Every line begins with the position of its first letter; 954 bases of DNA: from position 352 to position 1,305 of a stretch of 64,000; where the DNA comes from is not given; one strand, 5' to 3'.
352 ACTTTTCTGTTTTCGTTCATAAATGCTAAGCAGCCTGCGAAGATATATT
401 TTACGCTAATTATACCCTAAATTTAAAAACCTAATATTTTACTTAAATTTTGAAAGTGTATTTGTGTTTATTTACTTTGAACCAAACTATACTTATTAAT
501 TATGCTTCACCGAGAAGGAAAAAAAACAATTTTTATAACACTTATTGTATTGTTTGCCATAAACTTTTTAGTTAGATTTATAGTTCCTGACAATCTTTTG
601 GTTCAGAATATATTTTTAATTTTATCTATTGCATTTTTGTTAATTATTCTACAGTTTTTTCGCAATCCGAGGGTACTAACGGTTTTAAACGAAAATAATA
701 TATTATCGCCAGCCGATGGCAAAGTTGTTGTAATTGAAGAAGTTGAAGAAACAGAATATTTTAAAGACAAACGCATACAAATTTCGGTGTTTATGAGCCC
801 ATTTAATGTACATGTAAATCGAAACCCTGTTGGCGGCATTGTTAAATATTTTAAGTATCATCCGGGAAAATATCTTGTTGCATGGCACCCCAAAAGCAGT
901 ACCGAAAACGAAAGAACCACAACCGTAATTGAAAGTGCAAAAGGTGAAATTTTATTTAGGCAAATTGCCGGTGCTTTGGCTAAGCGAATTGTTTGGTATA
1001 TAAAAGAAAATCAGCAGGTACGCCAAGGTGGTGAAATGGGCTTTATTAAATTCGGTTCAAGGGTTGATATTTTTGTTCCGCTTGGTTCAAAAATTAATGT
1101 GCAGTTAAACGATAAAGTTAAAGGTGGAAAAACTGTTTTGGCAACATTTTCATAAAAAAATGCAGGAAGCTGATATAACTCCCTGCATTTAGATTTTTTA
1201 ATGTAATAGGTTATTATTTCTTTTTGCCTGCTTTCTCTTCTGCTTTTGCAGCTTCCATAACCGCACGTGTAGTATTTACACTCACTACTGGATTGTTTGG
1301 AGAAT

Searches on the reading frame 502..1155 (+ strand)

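Call 15: search_protein_families(library=ncbifam, proteins=[window:502-1155:+], max_evalue=0.01)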
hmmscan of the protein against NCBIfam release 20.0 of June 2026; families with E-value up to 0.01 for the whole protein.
window:502-1155:+ (217 aa): 15 families
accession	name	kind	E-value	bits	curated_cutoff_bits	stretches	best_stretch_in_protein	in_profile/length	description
NF003678.0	PRK05305.1-2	equivalog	2.5e-82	275.4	225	1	2-216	8-217/218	phosphatidylserine decarboxylase family protein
NF003682.0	PRK05305.2-2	equivalog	4.4e-60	202.7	284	1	1-215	1-211/212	phosphatidylserine decarboxylase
NF003685.0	PRK05305.2-5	equivalog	3.8e-56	189.5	183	1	1-216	1-193/198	phosphatidylserine decarboxylase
NF003680.0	PRK05305.1-5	equivalog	3.6e-53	180.1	262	1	4-216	12-214/217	phosphatidylserine decarboxylase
TIGR00164.2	AS_decarb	equivalog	7.2e-51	172.5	230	1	34-215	20-210/215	archaetidylserine decarboxylase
NF003677.0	PRK05305.1-1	equivalog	4.2e-50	170.2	315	1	3-216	15-220/232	phosphatidylserine decarboxylase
NF003679.0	PRK05305.1-3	equivalog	3.8e-49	167.3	252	1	2-215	27-232/234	phosphatidylserine decarboxylase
NF003684.0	PRK05305.2-4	equivalog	6.6e-48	163.2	317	1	20-216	19-214/228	phosphatidylserine decarboxylase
NF003683.0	PRK05305.2-3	equivalog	1.7e-40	138.5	244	1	33-214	27-201/204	phosphatidylserine decarboxylase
NF003681.0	PRK05305.2-1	equivalog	1.4e-37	129.3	377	1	2-216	11-218/231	phosphatidylserine decarboxylase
NF038088.1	anchor_synt_D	exception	3.3e-33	114.8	240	1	31-214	19-193/194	protein sorting system archaetidylserine decarboxylase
NF001941.0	PRK00723.1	equivalog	8.9e-08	31.7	371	1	131-198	199-267/297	phosphatidylserine decarboxylase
NF002853.0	PRK03140.1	equivalog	2.4e-06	27.1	307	1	134-209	175-246/262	phosphatidylserine decarboxylase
NF003038.0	PRK03934.1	equivalog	0.0011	17.9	285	0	160-212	210-263/267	phosphatidylserine decarboxylase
TIGR00163.1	PS_decarb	equivalog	0.0026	16.9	111.75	0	82-158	80-161/243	archaetidylserine decarboxylase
